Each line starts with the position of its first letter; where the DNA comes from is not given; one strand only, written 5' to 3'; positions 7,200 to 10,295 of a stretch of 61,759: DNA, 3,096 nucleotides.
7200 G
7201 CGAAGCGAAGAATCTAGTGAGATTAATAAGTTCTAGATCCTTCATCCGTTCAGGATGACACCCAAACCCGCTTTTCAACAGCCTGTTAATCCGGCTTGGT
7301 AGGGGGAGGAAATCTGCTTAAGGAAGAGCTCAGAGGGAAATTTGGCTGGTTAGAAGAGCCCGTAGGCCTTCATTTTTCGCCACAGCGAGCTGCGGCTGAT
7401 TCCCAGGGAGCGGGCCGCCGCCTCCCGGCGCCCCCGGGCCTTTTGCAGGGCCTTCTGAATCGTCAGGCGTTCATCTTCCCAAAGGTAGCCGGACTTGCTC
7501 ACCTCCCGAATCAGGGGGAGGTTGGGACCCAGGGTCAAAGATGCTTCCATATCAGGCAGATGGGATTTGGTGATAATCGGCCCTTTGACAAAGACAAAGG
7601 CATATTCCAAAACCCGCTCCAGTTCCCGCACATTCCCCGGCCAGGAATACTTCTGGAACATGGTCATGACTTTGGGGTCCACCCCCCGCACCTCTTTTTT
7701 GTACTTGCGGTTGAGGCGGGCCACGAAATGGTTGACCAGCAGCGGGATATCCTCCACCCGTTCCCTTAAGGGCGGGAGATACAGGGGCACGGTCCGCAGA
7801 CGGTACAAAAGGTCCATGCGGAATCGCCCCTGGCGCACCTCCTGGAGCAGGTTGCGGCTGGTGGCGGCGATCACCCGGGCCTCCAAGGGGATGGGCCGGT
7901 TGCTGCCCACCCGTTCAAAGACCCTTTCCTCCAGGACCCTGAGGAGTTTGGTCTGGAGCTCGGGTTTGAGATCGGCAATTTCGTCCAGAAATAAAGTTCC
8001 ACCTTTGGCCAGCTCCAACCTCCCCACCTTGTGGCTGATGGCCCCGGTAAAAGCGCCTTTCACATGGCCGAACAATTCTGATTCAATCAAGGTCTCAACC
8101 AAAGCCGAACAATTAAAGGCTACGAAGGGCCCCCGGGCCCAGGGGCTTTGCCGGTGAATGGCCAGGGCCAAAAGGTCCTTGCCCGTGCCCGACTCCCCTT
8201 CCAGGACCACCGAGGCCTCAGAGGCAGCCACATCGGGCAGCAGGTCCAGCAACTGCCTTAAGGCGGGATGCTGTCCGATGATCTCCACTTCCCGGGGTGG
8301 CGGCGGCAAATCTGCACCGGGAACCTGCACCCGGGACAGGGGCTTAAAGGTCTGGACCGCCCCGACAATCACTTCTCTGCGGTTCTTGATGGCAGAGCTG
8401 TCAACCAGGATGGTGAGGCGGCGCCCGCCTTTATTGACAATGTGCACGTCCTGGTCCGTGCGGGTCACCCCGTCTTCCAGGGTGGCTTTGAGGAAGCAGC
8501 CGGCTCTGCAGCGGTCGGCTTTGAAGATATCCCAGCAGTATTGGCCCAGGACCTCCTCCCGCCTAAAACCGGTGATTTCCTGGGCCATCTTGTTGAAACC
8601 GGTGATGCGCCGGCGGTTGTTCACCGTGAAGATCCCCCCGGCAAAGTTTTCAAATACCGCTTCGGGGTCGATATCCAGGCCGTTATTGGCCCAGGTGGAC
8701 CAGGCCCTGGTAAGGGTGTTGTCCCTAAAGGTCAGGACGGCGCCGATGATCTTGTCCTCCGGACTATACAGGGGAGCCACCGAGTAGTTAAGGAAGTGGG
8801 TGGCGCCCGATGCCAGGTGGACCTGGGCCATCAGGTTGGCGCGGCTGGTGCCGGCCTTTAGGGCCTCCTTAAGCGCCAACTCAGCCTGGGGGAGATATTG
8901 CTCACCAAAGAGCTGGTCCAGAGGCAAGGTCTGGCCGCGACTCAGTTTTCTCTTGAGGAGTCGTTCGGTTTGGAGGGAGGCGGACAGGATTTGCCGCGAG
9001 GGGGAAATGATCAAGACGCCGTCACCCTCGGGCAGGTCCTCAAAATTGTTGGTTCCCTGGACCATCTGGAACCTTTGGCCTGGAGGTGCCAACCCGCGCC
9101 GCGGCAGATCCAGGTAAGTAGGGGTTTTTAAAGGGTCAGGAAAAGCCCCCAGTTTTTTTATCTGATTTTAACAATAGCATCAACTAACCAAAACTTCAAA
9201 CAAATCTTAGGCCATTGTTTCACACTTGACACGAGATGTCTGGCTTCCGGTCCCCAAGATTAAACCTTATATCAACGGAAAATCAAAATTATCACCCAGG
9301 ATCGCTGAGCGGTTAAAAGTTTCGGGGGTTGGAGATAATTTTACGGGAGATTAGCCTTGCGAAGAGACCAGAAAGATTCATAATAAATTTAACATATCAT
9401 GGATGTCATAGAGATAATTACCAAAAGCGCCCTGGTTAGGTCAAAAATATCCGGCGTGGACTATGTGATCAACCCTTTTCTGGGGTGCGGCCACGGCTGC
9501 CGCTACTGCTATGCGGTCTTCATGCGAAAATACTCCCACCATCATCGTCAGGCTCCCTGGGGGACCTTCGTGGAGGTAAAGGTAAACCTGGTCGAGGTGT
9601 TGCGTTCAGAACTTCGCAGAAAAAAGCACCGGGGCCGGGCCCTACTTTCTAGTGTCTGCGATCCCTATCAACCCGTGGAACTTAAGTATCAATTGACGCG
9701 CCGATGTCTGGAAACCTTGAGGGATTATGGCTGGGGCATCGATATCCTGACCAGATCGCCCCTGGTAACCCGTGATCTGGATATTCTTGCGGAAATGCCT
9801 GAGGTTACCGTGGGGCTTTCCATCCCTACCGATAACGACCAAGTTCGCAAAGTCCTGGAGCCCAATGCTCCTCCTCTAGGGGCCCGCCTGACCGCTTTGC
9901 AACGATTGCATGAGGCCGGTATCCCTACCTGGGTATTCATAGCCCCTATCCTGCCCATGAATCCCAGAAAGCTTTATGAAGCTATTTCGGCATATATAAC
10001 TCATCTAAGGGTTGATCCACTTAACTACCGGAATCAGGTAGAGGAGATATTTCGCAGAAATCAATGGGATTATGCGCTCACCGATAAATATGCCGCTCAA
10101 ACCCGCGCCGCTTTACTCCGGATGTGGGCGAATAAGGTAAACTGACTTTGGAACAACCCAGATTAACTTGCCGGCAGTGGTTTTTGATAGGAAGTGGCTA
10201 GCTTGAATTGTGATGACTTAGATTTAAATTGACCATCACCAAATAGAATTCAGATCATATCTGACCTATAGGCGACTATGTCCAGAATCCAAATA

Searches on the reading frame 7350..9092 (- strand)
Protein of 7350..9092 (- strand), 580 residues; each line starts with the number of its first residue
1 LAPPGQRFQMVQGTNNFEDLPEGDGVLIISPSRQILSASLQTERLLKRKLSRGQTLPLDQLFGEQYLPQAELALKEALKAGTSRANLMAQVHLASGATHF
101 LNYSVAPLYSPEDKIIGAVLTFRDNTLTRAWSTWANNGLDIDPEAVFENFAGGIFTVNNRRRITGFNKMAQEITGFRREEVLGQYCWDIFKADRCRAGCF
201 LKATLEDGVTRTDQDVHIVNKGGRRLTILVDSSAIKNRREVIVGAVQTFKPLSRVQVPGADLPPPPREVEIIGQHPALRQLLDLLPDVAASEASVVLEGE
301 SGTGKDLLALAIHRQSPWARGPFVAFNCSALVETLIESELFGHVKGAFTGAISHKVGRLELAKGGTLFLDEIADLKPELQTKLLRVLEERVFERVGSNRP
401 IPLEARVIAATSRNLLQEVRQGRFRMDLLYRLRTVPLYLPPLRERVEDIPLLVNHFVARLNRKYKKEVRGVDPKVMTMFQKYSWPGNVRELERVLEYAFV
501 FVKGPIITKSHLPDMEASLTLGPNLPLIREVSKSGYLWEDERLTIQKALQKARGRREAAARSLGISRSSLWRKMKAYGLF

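Call 38: search_protein_families(library=pfam, proteins=[window:7350-9092:-], max_evalue=0.0001)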
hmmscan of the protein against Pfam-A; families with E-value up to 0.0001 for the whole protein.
window:7350-9092:- (580 aa): 9 families
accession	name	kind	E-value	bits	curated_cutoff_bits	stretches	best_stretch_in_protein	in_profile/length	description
PF00158.32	Sigma54_activat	-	1.6e-63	213.8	20.2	1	271-437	1-167/168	Sigma-54 interaction domain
PF25601.1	AAA_lid_14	-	4.7e-26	90.9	27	1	443-514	1-72/87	AAA+ ATPase lid domain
PF13426.13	PAS_9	-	4e-17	62.8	27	1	153-247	3-96/103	PAS domain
PF14532.12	Sigma54_activ_2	-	2e-15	57.7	25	1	273-442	2-138/138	Sigma-54 interaction domain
PF08448.16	PAS_4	-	5.5e-12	46.3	23.1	1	24-129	6-109/110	PAS fold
PF02954.25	HTH_8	-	9.9e-12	44.8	22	1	539-577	4-42/42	Bacterial regulatory protein, Fis family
PF00989.32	PAS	-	2.8e-11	43.8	22.6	1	143-243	3-104/113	PAS fold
PF07728.20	AAA_5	-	5.4e-07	30.1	22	1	295-411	2-121/139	AAA domain (dynein-related subfamily)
PF13191.12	AAA_16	-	5.3e-05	24.2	32.6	0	272-397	3-129/167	AAA ATPase domain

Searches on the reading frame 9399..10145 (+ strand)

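Call 38: search_protein_families(library=pfam, proteins=[window:9399-10145:+], max_evalue=0.0001)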
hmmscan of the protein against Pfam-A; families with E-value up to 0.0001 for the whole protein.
window:9399-10145:+ (248 aa): 2 families
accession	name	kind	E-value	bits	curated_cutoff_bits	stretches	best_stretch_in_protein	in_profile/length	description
PF04055.27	Radical_SAM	-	4.6e-14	53.4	29.5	1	24-195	1-162/166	Radical SAM superfamily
PF07505.17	DUF5131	-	9.1e-05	22.5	28.9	0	15-120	2-112/243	Protein of unknown function (DUF5131)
